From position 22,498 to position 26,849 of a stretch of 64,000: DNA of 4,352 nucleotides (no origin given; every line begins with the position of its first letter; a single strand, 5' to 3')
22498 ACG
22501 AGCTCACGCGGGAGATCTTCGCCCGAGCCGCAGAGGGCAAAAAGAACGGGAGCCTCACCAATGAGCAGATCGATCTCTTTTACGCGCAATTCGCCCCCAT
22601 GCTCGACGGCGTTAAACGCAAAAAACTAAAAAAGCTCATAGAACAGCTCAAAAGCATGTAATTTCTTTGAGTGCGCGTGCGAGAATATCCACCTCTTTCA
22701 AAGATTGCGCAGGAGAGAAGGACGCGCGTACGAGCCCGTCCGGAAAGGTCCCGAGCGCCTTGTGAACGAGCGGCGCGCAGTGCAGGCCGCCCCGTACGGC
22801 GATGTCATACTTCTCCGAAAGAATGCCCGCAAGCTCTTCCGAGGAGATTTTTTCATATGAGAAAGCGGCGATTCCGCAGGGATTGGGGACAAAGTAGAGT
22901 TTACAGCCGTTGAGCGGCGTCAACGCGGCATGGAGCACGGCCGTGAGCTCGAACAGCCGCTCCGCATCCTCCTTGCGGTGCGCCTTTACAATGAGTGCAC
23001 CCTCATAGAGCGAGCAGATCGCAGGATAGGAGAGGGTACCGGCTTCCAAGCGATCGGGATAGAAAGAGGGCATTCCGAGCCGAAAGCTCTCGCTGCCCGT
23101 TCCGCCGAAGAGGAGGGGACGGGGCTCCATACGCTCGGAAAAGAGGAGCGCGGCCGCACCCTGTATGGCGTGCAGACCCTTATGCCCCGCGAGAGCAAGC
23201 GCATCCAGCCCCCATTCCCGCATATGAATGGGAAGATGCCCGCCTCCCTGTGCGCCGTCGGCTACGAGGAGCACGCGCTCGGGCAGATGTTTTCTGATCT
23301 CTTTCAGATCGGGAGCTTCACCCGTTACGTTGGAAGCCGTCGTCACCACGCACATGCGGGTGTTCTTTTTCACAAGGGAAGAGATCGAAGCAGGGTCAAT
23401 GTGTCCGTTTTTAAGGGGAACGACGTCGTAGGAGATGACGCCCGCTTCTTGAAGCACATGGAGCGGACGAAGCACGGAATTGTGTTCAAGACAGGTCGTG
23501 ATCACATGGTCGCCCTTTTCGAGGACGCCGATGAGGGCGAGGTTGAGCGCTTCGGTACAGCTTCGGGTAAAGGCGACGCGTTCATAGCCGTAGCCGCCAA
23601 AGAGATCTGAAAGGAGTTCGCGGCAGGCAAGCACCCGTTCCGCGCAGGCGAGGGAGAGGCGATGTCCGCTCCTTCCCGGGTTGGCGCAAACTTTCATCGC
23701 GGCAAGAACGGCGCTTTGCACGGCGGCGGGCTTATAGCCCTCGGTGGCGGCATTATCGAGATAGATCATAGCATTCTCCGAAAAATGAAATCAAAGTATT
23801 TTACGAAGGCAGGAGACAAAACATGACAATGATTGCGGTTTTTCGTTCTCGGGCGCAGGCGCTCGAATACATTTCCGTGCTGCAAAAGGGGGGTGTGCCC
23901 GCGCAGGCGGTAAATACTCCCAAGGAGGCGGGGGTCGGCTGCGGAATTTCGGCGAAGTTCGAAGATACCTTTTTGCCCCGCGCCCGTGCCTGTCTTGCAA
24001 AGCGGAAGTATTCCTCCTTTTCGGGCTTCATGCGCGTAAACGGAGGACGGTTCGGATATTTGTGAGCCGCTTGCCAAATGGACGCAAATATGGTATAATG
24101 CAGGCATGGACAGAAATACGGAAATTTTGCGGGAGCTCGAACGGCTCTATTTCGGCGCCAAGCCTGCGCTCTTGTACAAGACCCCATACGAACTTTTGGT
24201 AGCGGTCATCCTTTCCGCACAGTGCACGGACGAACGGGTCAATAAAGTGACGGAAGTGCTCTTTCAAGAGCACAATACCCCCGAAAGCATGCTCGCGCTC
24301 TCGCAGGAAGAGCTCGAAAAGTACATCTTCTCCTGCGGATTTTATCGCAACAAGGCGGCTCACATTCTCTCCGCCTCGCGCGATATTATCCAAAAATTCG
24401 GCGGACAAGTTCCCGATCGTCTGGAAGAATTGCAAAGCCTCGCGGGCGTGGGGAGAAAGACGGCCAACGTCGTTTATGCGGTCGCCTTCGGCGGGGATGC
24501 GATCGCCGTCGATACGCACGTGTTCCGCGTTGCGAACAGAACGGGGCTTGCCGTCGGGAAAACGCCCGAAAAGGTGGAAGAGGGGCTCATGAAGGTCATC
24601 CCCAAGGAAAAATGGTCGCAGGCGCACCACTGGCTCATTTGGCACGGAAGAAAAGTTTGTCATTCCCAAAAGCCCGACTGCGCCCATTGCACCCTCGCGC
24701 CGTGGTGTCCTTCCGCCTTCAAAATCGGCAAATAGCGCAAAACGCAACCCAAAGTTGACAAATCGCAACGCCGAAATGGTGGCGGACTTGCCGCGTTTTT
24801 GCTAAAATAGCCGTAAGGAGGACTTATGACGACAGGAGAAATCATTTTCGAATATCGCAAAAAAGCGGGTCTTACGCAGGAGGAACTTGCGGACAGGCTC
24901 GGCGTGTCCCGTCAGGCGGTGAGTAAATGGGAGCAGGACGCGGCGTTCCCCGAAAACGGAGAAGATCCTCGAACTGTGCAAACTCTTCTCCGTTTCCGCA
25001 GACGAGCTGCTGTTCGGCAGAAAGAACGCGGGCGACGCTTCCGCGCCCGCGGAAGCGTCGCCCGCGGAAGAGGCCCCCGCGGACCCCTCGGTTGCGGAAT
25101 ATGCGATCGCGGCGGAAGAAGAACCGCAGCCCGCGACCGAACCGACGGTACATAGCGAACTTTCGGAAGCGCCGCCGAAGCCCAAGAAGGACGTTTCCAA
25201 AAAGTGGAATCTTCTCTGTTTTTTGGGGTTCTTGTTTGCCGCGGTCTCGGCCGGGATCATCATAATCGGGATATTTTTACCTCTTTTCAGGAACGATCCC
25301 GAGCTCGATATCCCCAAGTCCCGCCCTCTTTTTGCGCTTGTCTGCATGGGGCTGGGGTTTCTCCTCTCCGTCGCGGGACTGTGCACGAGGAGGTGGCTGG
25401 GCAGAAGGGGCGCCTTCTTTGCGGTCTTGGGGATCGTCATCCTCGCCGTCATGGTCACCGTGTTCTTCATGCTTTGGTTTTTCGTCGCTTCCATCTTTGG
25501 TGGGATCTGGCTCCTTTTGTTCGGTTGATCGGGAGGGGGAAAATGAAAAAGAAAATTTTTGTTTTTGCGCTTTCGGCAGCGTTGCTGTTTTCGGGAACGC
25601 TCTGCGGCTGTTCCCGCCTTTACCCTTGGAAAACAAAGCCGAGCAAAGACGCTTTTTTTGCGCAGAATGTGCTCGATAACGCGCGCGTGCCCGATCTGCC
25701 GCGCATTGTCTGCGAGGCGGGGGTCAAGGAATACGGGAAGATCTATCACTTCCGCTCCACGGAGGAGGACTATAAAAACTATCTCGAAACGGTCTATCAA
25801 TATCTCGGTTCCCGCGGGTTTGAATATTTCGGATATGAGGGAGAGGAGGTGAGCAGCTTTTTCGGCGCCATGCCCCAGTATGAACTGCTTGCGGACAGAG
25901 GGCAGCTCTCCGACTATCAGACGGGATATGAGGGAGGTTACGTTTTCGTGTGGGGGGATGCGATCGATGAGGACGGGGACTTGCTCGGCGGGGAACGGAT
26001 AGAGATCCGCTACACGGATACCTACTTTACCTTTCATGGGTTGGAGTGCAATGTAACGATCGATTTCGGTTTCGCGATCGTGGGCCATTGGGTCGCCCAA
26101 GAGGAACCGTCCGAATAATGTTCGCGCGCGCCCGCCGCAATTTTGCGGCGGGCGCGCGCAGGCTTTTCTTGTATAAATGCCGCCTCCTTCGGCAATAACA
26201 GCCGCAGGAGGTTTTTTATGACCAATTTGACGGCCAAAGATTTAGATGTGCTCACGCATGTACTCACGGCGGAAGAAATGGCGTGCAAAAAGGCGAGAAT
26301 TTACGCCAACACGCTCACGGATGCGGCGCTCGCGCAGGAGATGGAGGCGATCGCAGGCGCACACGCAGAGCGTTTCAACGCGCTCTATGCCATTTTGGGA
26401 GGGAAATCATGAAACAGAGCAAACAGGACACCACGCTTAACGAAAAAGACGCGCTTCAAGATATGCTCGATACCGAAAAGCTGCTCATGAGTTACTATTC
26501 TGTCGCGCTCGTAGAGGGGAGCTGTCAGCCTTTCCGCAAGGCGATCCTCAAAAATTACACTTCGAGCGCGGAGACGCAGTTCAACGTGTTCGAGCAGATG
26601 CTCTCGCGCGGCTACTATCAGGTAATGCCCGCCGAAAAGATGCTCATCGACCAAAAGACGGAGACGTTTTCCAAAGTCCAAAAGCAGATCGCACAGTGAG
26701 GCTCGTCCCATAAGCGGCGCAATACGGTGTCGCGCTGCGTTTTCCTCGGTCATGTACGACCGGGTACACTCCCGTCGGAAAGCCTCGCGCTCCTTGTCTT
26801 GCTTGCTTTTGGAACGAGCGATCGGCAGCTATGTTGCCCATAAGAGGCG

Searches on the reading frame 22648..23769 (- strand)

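Call 73: search_protein_families(library=pfam, proteins=[window:22648-23769:-], max_evalue=0.001)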
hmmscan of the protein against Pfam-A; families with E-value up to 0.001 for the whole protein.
window:22648-23769:- (373 aa): 4 families
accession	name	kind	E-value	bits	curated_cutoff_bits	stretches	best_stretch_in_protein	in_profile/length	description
PF00266.25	Aminotran_5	-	8e-60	203.2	21.5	1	2-363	1-371/371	Aminotransferase class-V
PF00155.27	Aminotran_1_2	-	8e-09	35.6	19.7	1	48-173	46-187/361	Aminotransferase class I and II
PF01041.23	DegT_DnrJ_EryC1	-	5e-05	23.1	19.8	1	64-176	41-150/360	DegT/DnrJ/EryC1/StrS aminotransferase family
PF01053.26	Cys_Met_Meta_PP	-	8.7e-05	21.7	27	1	63-170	68-172/381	Cys/Met metabolism PLP-dependent enzyme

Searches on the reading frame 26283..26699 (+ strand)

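Call 74: search_protein_families(library=pfam, proteins=[window:26283-26699:+], max_evalue=0.001)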
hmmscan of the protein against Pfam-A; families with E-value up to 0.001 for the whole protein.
window:26283-26699:+ (138 aa): 1 family
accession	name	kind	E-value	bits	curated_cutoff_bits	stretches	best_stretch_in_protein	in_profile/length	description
PF07875.18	Coat_F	-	1.6e-11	44.7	25.7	1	53-114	1-62/63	Coat F domain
